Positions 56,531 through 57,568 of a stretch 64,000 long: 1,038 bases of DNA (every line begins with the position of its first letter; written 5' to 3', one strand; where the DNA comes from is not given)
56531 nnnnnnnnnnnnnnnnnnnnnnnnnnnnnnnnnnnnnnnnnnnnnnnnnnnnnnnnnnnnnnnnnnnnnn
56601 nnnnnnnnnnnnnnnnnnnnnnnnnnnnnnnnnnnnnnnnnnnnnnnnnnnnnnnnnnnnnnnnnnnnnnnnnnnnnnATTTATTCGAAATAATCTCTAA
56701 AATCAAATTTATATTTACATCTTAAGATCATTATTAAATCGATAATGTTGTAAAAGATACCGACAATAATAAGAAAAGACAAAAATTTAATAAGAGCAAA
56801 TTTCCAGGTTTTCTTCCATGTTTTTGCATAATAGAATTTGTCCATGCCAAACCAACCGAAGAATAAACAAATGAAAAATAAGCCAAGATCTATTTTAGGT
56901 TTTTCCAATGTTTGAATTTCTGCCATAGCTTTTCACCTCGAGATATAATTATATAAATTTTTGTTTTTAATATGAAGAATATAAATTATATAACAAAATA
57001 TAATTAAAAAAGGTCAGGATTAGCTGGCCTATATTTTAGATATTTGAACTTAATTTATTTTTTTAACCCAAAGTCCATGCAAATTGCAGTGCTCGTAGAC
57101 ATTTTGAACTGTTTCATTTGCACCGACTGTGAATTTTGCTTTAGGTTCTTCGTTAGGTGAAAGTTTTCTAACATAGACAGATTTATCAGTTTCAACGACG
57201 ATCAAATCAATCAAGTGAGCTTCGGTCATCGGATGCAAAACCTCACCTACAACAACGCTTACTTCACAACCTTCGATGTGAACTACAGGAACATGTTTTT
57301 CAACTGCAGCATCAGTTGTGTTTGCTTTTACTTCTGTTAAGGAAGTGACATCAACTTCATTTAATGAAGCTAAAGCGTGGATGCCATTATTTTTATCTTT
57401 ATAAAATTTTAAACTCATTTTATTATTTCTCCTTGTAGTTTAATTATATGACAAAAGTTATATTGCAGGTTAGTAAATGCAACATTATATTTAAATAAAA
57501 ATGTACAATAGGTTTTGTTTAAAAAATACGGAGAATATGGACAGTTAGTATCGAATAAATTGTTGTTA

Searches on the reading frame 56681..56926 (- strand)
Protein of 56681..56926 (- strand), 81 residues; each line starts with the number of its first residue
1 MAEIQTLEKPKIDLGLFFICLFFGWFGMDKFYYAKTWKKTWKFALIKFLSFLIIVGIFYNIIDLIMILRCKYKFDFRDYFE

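Call 64: search_protein_families(library=pfam, proteins=[window:56681-56926:-], max_evalue=0.001)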
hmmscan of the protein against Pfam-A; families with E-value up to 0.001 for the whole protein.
window:56681-56926:- (81 aa): 1 family
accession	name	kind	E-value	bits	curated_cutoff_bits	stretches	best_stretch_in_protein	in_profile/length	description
PF05154.21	TM2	-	0.00034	21.2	27.9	0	17-64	9-50/51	TM2 domain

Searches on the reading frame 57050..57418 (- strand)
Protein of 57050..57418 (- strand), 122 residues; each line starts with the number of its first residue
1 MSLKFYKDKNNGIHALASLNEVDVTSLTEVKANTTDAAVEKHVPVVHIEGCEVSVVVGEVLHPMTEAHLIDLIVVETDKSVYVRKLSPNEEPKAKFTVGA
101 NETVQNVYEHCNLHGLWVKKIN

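Call 4: search_protein_families(library=pfam, proteins=[window:57050-57418:-], max_evalue=10)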
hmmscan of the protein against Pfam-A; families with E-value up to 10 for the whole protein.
window:57050-57418:- (122 aa): 2 families
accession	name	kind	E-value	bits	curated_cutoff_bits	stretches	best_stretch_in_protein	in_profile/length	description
PF01880.24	Desulfoferrodox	-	3.2e-16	60.1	22.2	1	35-119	2-97/98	Desulfoferrodoxin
PF23132.1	DUF7049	-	0.059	14.2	27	2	22-81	6-62/99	Domain of unknown function (DUF7049)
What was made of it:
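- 57050..57418 (-): Canonical SOR of the same genome, used as comparator: complete E-K-H / H-x5-H / C-x2-H set and a Cys-less N-terminal domain. PF01880 60.1 bits (call 4).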

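Call 5: search_protein_families(library=ncbifam, proteins=[window:57050-57418:-], max_evalue=10)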
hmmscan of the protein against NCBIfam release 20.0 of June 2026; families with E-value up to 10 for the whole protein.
window:57050-57418:- (122 aa): 2 families
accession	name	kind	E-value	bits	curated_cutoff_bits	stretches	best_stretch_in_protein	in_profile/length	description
TIGR00320.1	dfx_rbo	equivalog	1.3e-24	86.8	146.9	1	29-118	36-123/125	desulfoferrodoxin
TIGR00332.1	neela_ferrous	domain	9.8e-15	54.8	61.9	1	34-119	2-100/107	desulfoferrodoxin ferrous iron-binding domain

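Call 25: search_solved_structures(query=window:57050-57418:-, max_evalue=0.001, show_alignments=1)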
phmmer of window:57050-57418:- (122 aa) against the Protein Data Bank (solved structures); distinct sequences matched with E-value up to 0.001: 9.
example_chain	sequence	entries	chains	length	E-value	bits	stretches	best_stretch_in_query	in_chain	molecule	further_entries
1y07_A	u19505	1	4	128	9.1e-21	77.6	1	27-118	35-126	desulfoferrodoxin (rbo)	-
2ji1_A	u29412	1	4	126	1.1e-15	61.2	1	10-118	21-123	Desulfoferrodoxin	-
2ji2_A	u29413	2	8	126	2.3e-15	60.2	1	10-118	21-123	Desulfoferrodoxin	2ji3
1vzg_A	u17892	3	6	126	8.1e-15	58.5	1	10-118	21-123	DESULFOFERRODOXIN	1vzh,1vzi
1dfx_A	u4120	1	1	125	2e-14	57.2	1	32-118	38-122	DESULFOFERRODOXIN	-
4d7p_A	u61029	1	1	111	0.0001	25.9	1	37-118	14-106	SUPEROXIDE REDUCTASE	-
4bff_A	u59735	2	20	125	0.00013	25.6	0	34-73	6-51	SUPEROXIDE REDUCTASE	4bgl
4bfk_A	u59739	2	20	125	0.00034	24.2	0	34-73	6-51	SUPEROXIDE REDUCTASE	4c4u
2hvb_A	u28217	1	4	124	0.00083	23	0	33-121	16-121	Superoxide reductase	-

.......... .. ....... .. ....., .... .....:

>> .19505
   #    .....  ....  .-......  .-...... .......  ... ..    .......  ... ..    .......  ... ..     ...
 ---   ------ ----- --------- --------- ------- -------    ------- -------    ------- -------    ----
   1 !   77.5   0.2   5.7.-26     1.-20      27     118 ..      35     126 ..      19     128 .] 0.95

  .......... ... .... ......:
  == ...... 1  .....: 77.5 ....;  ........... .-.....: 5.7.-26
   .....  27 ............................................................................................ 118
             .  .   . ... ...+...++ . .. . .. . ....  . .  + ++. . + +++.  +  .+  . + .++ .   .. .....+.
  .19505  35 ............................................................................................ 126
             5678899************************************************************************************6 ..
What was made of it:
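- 57050..57418 (-): 1Y07 E 9e-21 (call 25).
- The genome already has a canonical SOR (calls 4, 25).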
